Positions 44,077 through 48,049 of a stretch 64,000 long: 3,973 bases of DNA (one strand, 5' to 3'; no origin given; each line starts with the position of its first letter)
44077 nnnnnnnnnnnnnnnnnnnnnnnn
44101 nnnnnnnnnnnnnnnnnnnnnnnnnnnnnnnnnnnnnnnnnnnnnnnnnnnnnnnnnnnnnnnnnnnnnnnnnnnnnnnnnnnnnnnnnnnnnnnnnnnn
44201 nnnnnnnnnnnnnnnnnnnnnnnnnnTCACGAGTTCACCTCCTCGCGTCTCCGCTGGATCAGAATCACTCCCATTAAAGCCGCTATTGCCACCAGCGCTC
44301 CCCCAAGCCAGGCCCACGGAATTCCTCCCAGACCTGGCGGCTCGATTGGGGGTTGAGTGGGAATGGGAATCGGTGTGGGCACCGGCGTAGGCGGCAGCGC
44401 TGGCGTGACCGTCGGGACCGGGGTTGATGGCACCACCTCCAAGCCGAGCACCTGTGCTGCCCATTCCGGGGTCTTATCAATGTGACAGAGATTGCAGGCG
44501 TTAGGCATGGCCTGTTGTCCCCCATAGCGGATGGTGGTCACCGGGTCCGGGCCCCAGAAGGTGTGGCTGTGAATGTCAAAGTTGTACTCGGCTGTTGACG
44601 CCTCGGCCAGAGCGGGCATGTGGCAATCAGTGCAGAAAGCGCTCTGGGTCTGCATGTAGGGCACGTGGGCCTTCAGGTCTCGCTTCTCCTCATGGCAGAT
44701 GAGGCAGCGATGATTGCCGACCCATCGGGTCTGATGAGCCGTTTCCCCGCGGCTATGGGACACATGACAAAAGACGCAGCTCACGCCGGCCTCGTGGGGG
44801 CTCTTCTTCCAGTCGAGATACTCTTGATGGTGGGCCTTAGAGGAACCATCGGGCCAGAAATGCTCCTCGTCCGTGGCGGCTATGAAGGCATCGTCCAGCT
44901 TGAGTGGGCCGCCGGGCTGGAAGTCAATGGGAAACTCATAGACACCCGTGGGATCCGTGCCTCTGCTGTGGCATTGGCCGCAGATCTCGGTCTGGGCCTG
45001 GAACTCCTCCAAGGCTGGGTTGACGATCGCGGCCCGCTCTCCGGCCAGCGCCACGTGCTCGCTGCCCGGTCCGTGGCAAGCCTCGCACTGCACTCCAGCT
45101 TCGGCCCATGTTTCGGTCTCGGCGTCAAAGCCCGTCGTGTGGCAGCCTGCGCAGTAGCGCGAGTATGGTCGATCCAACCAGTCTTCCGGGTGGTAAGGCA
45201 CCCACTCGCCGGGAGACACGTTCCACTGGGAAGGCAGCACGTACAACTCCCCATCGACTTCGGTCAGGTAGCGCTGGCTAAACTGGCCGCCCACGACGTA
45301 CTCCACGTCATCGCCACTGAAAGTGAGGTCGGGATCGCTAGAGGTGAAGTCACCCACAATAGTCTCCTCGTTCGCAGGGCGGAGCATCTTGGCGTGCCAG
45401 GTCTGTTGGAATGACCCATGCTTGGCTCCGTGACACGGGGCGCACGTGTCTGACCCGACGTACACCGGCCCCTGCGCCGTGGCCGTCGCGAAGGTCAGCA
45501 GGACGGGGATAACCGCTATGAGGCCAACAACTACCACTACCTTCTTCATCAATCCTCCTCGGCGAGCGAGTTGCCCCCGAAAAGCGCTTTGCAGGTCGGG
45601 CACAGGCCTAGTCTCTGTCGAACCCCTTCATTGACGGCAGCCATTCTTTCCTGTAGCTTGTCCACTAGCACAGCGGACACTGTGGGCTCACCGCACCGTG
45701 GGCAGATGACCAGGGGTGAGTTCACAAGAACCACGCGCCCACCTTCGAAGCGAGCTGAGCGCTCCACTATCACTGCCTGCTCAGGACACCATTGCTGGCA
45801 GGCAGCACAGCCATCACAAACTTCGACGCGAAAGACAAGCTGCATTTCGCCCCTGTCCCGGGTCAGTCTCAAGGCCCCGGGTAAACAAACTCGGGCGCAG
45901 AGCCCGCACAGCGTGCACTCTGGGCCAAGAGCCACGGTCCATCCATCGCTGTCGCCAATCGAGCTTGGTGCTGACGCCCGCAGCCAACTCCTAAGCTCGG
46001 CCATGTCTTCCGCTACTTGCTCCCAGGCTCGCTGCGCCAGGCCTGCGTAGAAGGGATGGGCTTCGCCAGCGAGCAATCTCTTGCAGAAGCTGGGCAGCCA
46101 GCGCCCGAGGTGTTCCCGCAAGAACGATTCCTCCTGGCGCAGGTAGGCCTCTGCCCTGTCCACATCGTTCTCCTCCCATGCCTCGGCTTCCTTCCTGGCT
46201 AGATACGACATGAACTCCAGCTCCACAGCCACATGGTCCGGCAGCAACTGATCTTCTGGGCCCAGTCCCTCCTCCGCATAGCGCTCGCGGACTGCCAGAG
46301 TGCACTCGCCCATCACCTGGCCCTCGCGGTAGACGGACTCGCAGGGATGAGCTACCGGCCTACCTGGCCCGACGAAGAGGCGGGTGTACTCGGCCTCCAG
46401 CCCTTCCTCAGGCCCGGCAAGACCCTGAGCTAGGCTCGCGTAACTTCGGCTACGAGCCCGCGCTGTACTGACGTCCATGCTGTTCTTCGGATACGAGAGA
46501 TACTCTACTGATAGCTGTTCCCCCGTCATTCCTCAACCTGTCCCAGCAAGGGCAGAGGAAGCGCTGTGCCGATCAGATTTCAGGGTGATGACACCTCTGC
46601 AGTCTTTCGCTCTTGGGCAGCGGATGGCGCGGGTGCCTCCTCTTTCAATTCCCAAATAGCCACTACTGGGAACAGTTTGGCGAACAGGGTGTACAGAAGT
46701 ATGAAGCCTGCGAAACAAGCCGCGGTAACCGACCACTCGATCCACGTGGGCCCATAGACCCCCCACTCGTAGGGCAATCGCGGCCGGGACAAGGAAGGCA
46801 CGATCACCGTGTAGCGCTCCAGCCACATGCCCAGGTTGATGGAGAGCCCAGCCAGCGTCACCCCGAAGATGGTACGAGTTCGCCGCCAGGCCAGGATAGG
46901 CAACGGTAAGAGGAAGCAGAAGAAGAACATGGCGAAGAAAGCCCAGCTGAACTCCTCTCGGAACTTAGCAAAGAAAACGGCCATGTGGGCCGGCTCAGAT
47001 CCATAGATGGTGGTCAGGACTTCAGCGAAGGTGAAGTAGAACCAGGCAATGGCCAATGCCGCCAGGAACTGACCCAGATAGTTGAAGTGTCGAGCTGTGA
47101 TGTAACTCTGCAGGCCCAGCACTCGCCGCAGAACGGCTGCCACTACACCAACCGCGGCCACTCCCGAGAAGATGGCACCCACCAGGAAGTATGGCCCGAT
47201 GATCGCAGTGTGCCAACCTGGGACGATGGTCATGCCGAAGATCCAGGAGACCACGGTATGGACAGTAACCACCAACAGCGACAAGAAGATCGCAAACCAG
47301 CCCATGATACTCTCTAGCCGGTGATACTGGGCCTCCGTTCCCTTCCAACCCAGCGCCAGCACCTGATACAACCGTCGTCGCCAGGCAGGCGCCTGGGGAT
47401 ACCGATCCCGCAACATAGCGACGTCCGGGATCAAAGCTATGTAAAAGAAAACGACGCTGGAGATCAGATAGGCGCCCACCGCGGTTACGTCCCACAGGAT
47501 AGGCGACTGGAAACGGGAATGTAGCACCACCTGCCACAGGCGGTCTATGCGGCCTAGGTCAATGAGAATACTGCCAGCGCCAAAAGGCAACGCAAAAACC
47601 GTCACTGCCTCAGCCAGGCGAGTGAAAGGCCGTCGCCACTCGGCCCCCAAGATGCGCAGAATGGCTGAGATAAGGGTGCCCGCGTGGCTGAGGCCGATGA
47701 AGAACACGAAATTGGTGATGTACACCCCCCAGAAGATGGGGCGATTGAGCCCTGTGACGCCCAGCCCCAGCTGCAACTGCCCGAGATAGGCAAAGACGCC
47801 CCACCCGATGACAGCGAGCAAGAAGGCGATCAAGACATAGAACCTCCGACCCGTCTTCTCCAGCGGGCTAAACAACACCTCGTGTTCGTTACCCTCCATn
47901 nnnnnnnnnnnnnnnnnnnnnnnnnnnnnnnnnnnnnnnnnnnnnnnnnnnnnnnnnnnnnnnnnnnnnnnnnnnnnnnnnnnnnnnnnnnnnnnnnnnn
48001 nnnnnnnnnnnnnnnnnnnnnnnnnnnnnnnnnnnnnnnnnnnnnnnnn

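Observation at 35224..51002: Two convergent paralogous molybdopterin/FeS/NrfD modules wired to four multihaem cytochromes (37 CXXCH motifs)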

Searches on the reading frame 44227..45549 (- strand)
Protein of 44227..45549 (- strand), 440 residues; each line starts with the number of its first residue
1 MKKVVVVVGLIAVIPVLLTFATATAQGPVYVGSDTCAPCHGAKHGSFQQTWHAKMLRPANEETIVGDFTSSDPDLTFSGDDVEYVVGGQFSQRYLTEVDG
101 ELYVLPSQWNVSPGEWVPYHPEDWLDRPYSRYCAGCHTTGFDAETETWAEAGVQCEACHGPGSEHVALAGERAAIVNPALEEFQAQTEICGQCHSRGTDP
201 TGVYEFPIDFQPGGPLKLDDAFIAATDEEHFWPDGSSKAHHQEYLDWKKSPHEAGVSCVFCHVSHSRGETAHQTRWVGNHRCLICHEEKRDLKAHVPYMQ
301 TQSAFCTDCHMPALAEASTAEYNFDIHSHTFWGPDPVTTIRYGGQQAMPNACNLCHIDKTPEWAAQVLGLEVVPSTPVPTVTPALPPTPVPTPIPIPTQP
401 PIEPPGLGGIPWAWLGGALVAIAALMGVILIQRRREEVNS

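Call 3: search_protein_families(library=pfam, proteins=[window:44227-45549:-], max_evalue=0.01)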
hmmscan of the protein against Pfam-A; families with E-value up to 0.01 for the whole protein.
window:44227-45549:- (440 aa): 6 families
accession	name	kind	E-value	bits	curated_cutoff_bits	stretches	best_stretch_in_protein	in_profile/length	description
PF13435.11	Cytochrome_C554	-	7.6e-08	33.6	20.8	1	131-160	49-84/84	Cytochrome c554 and c-prime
PF22113.1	Mtrc-MtrF_II-IV_dom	-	1.3e-07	31.8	30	1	277-362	4-94/176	Outer membrane cytochrome MtrC/MtrF-like, domains II/IV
PF14537.11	Cytochrom_c3_2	-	2.1e-07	31.7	25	1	132-196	8-66/79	Cytochrome c3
PF09699.15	Paired_CXXCH_1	-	7e-07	29.3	20.6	0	253-290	5-40/41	Doubled CXXCH motif (Paired_CXXCH_1)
PF14522.11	Cytochrome_C7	-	4.4e-06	26.8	24.8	0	131-195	14-67/67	Cytochrome c7 and related cytochrome c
PF02335.20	Cytochrom_C552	-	0.0097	15.3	24.1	0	238-302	226-299/438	Cytochrome c552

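Call 4: search_protein_families(library=ncbifam, proteins=[window:44227-45549:-], max_evalue=0.01)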
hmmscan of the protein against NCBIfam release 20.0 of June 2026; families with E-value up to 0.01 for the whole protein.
window:44227-45549:- (440 aa): 5 families
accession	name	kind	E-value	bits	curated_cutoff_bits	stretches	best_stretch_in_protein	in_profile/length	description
NF041028.1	decahem_GSU2203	exception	2.4e-15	56.6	325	3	150-198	65-112/317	GSU2203 family decaheme c-type cytochrome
TIGR03508.1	decahem_SO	subfamily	4.3e-11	42.8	192.2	2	147-198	29-81/258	DmsE family decaheme c-type cytochrome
NF041198.1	UshA_like_PCGU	equivalog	1e-09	37.5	275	1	128-204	440-518/519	UshA-like (seleno)protein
TIGR03153.1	cytochr_NrfH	equivalog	6e-07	29.6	134.2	1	279-360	28-113/138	cytochrome c nitrite reductase small subunit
NF043010.1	Cyt554_Nsmonas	equivalog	1.1e-05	25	400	1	6-57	5-55/238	cytochrome c-550 CycA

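Call 43: search_solved_structures(query=window:44227-45549:-, max_evalue=1)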
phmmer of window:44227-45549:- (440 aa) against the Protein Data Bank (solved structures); distinct sequences matched with E-value up to 1: 9.
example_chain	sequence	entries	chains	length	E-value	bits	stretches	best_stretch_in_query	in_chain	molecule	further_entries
6i5b_A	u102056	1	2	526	1.7e-21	79.5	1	22-256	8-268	Uncharacterized protein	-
6qvm_A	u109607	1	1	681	5.9e-11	44.8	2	28-203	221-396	Multiheme cytochrome cf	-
1bvb_A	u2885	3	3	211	0.0077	18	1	128-163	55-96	CYTOCHROME C-554 | CYTOCHROME C554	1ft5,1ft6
9fia_BO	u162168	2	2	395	0.063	15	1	385-417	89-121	Putative 30S ribosomal protein S15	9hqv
8rv0_Y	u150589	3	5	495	0.13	14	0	132-197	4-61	Octaheme cytochrome c nitrite reductase | Octaheme nitrite c cytochrome c reductase | Octaheme nitrite reductase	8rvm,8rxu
2vr0_A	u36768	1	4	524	0.15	13.8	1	236-270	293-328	CYTOCHROME C NITRITE REDUCTASE, CATALYTIC SUBUNIT NFRA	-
2j7a_A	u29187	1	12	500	0.16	13.7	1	236-270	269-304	CYTOCHROME C NITRITE REDUCTASE NRFA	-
1oah_A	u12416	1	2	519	0.41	12.4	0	238-277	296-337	CYTOCHROME C NITRITE REDUCTASE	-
1qdb_A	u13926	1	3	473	0.53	12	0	237-290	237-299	CYTOCHROME C NITRITE REDUCTASE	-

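Call 64: find_homologous_proteins(query=window:44227-45549:-, max_evalue=1e-15)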
Query window:44227-45549:- (440 aa): 1462 proteins with E <= 1e-15 among 8000 candidates; the best 120 are listed.
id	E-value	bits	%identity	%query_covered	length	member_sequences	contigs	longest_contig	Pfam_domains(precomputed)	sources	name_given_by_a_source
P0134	1.6e-280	949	89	100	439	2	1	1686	PF09699.16,PF14537.12,PF13435.12,PF14522.12,PF22113.2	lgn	-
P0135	1.1e-261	887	82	100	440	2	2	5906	PF09699.16,PF14537.12,PF13435.12,PF14522.12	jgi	-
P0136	5.5e-261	884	82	100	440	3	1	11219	PF09699.16,PF14537.12,PF13435.12,PF14522.12,PF22113.2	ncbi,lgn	-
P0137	2.2e-257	872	80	100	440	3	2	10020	PF09699.16,PF14537.12,PF13435.12,PF14522.12,PF22113.2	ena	-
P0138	1.6e-253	860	79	100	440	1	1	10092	PF09699.16,PF14537.12,PF13435.12,PF14522.12,PF22113.2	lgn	-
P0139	2.6e-252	856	79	100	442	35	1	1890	PF09699.16,PF14537.12,PF13435.12,PF14522.12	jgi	-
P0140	5.1e-251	851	78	100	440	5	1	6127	PF09699.16,PF14537.12,PF13435.12,PF14522.12,PF22113.2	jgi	jgi:hypothetical protein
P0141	1.1e-250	850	79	100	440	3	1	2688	PF09699.16,PF14537.12,PF13435.12,PF14522.12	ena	-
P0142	1.4e-244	830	76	100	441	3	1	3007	PF09699.16,PF14537.12,PF13435.12,PF14522.12,PF22113.2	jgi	jgi:hypothetical protein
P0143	5.2e-243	825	75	100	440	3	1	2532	PF09699.16,PF14537.12,PF13435.12,PF14522.12,PF22113.2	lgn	-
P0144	7.1e-241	818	76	100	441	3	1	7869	PF09699.16,PF14537.12,PF13435.12,PF14522.12,PF22113.2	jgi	-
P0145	4.4e-198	677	71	79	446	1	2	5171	PF09699.16,PF14537.12,PF13435.12,PF14522.12,PF22113.2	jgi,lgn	jgi:hypothetical protein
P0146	6.0e-197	673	63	99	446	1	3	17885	PF09699.16,PF14537.12,PF13435.12,PF14522.12,PF22113.2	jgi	jgi:hypothetical protein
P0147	6.4e-197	673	71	80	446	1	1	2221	PF14537.12,PF13435.12,PF14522.12,PF22113.2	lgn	-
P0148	6.3e-196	670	62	99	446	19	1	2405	PF09699.16,PF14537.12,PF13435.12,PF14522.12,PF22113.2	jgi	jgi:hypothetical protein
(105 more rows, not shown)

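Call 86: predict_structure(alignment_id=A2)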
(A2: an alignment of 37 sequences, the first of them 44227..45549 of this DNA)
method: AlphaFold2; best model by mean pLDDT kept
length: 440 residues; sequences in the alignment: 37
mean_pLDDT: 71.2   pTM: 0.64
mean pLDDT of the five models: 71.2, 68.8, 52.4, 51.2, 49.9
residues with pLDDT >= 90: 66; 70-90: 204; 50-70: 93; < 50: 77
segments of 3 or more residues with pLDDT < 50: 166-173, 264-277, 295-301, 312-328, 382-409
pLDDT, mean of each block of 10 residues (from residue 1): 77 79 61 73 66 80 91 95 85 93 94 85 94 85 86 77 47 57 80 85 88 82 82 74 75 71 45 40 55 48 52 42 46 80 85 75 82 65 43 38 43 69 83 79
secondary structure, 60 per line:
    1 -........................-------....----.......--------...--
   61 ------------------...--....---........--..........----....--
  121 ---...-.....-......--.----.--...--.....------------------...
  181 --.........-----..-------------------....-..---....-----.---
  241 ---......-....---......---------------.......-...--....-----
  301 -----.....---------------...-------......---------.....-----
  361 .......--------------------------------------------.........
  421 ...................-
elements in order: H2-25 H33-36 H41-47 E56-58 E84-87 E91-98 E101-110 E115-118 H129-132 H134-137 E150-152 H155-159 H183-191 H218-221 H244-249 H251-254 H258-263 H279-285 H292-295 H306-310 H336-341 H351-355 H361-367 H412-439

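Call 89: fold_search(model_id=the predicted structure, library=pdb)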
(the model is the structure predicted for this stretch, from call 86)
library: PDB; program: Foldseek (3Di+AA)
matches with E <= 10: 425; with E <= 0.001: 3
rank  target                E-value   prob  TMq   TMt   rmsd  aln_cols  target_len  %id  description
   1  6i5b_A                2.1e-15  1.00  0.53  0.49   7.6       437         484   22  Crystal Structure of Outer Cell Wall Cytochrome OcwA (released 2019-09-25)
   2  6i5b_B                7.7e-15  1.00  0.55  0.50   7.3       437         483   22  Crystal Structure of Outer Cell Wall Cytochrome OcwA (released 2019-09-25)
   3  6qvm_A                1.1e-08  1.00  0.35  0.25  13.3       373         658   21  Undecaheme cytochrome from S-layer of Carboxydothermus ferrireducens (released 2020-03-25)
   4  4uxg_H                4.9e-01  0.08  0.05  0.06  13.9        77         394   12  Crystal structure of the carboxy-terminal region of the bacteriophage T4 proximal long tail fibre protein gp34, R32 na (released 2015-09-30)
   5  4uxg_C                5.2e-01  0.07  0.05  0.06  13.8        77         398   12  Crystal structure of the carboxy-terminal region of the bacteriophage T4 proximal long tail fibre protein gp34, R32 na (released 2015-09-30)
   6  4uxg_I                6.6e-01  0.06  0.05  0.06  13.9        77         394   12  Crystal structure of the carboxy-terminal region of the bacteriophage T4 proximal long tail fibre protein gp34, R32 na (released 2015-09-30)
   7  4uxg_D                7.1e-01  0.06  0.05  0.06  13.8        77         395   12  Crystal structure of the carboxy-terminal region of the bacteriophage T4 proximal long tail fibre protein gp34, R32 na (released 2015-09-30)
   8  5nxh_A                7.1e-01  0.06  0.05  0.05  13.8        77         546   12  Crystal structure of the carboxy-terminal region of the bacteriophage T4 proximal long tail fibre protein gp34, residu (released 2017-07-12)
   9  4uxg_A                1.2e+00  0.05  0.05  0.06  13.8        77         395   12  Crystal structure of the carboxy-terminal region of the bacteriophage T4 proximal long tail fibre protein gp34, R32 na (released 2015-09-30)
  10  5nxf_A                1.3e+00  0.04  0.05  0.04  13.7        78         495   13  Crystal structure of the carboxy-terminal region of the bacteriophage T4 proximal long tail fibre protein gp34, residu (released 2017-07-12)
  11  4uxg_K                1.5e+00  0.04  0.06  0.06  13.9        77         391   12  Crystal structure of the carboxy-terminal region of the bacteriophage T4 proximal long tail fibre protein gp34, R32 na (released 2015-09-30)
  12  8et3_Y                1.6e+00  0.04  0.06  0.20  13.0        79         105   11  Cryo-EM structure of a delivery complex containing the SspB adaptor, an ssrA-tagged substrate, and the AAA+ ClpXP prot (released 2023-01-25)
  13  4uxe_A                1.6e+00  0.04  0.05  0.05  13.7        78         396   13  Crystal structure of the carboxy-terminal region of the bacteriophage T4 proximal long tail fibre protein gp34, P21 se (released 2015-08-19)
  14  5nxf_B                1.6e+00  0.04  0.05  0.04  13.7        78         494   13  Crystal structure of the carboxy-terminal region of the bacteriophage T4 proximal long tail fibre protein gp34, residu (released 2017-07-12)
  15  4uxe_B                1.7e+00  0.03  0.05  0.06  13.7        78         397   13  Crystal structure of the carboxy-terminal region of the bacteriophage T4 proximal long tail fibre protein gp34, P21 se (released 2015-08-19)
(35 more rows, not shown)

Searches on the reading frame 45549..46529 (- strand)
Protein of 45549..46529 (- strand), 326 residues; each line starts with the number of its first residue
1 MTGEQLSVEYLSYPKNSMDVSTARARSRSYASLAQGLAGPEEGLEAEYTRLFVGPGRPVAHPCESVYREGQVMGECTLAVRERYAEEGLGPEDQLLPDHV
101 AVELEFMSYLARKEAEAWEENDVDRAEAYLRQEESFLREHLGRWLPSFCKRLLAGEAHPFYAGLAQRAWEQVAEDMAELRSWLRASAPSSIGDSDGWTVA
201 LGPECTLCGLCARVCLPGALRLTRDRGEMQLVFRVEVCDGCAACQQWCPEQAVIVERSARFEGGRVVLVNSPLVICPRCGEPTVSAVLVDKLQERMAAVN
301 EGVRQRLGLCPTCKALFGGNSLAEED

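Call 3: search_protein_families(library=pfam, proteins=[window:45549-46529:-], max_evalue=0.01)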
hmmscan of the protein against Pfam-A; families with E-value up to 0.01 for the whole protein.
window:45549-46529:- (326 aa): 5 families
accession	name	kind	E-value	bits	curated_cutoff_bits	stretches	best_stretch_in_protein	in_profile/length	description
PF02613.20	Nitrate_red_del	-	3.7e-33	114.9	22.2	1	31-149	13-135/136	Nitrate reductase delta subunit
PF12838.12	Fer4_7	-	3.6e-07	31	27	1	205-252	2-52/52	4Fe-4S dicluster domain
PF13187.11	Fer4_9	-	5.5e-05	23.6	27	1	204-252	1-51/52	4Fe-4S dicluster domain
PF13237.11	Fer4_10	-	0.00069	19.9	25.5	1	204-249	8-53/53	4Fe-4S dicluster domain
PF13484.11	Fer4_16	-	0.0016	19.6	30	0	238-256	2-20/66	4Fe-4S double cluster binding domain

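Call 4: search_protein_families(library=ncbifam, proteins=[window:45549-46529:-], max_evalue=0.01)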
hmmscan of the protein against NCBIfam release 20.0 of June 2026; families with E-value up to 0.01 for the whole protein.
window:45549-46529:- (326 aa): 30 families (the best 25 are shown)
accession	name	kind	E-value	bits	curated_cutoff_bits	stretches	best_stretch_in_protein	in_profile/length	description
TIGR03482.1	DMSO_red_II_cha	subfamily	7.6e-19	68.5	152.3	1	42-180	54-193/197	DMSO reductase family type II enzyme chaperone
NF003442.0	PRK04976.1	equivalog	6.4e-13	49.1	132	1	44-178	77-207/211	molecular chaperone TorD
NF042981.1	EthbenzDh_ebdD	equivalog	4.6e-11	42.8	360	1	39-176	76-212/222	ethylbenzene dehydrogenase subunit delta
NF008632.0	PRK11621.1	equivalog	5.4e-10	39.3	162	1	39-173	63-186/203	Tat proofreading chaperone DmsD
NF038196.1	ferrodoxin_EFR1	subfamily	2.9e-08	34.1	75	1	203-257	184-233/242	EFR1 family ferrodoxin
NF007205.0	PRK09626.1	equivalog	2.1e-06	27.7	93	1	204-261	18-79/105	2-oxoglutarate-acceptor oxidoreductase subunit OorD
NF045874.1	Vhu_polyferre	exception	6.3e-06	25.2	600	1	204-301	31-122/381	F420-non-reducing hydrogenase associated-polyferredoxin VhuB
NF043039.1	HgcAB_like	equivalog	1.2e-05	25.2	285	1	197-253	293-349/350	HgcAB-like fusion protein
TIGR00402.1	napF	equivalog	1.9e-05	24.6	102.2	1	204-287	36-121/149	ferredoxin-type protein NapF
NF040864.1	HgcB_ferredoxin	equivalog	2e-05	24.3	99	1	204-257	15-65/93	mercury methylation ferredoxin HgcB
NF042909.1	FMH_DH_FwdF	exception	3.1e-05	23.3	375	1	199-262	221-284/336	tungsten-dependent formylmethanofuran dehydrogenase subunit FwdF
NF009053.0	PRK12387.1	subfamily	3.8e-05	23.5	204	0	234-290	36-94/180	formate hydrogenlyase complex iron-sulfur subunit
NF040684.1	PorD_Arch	equivalog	0.0001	22.3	120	1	204-257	33-83/85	pyruvate synthase subunit PorD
TIGR02179.1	PorD_KorD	subfamily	0.00011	22.3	60.05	1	230-257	19-46/78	2-oxoacid:acceptor oxidoreductase, delta subunit, pyruvate/2-ketoisovalerate family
NF058577.1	FdxA_fam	equivalog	0.00016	21.8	65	1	203-252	7-52/52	4Fe-4S ferredoxin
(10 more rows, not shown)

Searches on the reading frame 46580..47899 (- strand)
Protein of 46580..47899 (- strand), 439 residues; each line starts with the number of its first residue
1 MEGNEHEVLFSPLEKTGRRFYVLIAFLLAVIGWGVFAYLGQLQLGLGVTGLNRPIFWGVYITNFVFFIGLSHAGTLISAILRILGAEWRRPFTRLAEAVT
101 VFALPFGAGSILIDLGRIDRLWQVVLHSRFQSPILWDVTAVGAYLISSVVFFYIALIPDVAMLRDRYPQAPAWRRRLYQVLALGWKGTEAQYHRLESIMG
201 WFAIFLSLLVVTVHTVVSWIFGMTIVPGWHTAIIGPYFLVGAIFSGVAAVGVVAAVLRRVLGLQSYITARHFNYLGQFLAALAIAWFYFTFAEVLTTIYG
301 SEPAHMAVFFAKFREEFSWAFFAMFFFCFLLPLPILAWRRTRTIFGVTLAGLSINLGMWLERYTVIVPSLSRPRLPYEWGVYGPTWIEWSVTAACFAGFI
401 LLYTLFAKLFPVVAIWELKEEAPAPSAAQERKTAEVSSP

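Call 3: search_protein_families(library=pfam, proteins=[window:46580-47899:-], max_evalue=0.01)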
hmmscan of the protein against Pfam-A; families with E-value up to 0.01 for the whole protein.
window:46580-47899:- (439 aa): 1 family
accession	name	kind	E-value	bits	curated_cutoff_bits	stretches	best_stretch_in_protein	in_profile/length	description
PF03916.19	NrfD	-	5.6e-24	85.8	25.8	1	48-370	2-309/313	Polysulphide reductase, NrfD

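Call 4: search_protein_families(library=ncbifam, proteins=[window:46580-47899:-], max_evalue=0.01)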
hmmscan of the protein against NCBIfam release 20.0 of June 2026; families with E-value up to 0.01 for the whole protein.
window:46580-47899:- (439 aa): 3 families
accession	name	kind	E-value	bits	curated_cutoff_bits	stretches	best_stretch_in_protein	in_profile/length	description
NF045798.1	DsrP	equivalog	4e-31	108.7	350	2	15-156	7-144/346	sulfate reduction electron transfer complex DsrMKJOP subunit DsrP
NF041784.1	mnquin_red_QrcD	equivalog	8.4e-11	41.8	570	1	18-412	16-400/408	menaquinone reductase integral membrane subunit QrcD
NF008133.1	PRK10881.1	equivalog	1.1e-10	41.5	450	1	22-413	14-374/377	Ni/Fe-hydrogenase cytochrome b subunit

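Call 82: search_solved_structures(query=window:46580-47899:-, max_evalue=0.01)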
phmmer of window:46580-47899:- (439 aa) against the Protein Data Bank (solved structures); distinct sequences matched with E-value up to 0.01: 7.
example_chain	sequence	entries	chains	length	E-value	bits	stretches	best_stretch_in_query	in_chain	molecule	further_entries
6btm_C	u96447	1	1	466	1.2e-67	232.3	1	12-420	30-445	Alternative Complex III subunit C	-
6f0k_C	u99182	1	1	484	2.2e-66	228.1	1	25-423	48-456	Polysulphide reductase NrfD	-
8k9e_C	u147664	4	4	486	3.6e-66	227.4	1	25-419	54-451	Polysulphide reductase NrfD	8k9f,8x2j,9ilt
6lod_C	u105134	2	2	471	1.8e-63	218.5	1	8-420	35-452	Polysulphide reductase NrfD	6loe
6btm_F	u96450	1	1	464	1.2e-07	34.6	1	205-369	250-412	Alternative Complex III subunit F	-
6f0k_F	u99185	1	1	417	9.1e-07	31.6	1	206-380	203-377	ActF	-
8k9e_F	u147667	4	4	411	0.00021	23.8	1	203-353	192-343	Quinol:cytochrome c oxidoreductase quinone-binding subunit 2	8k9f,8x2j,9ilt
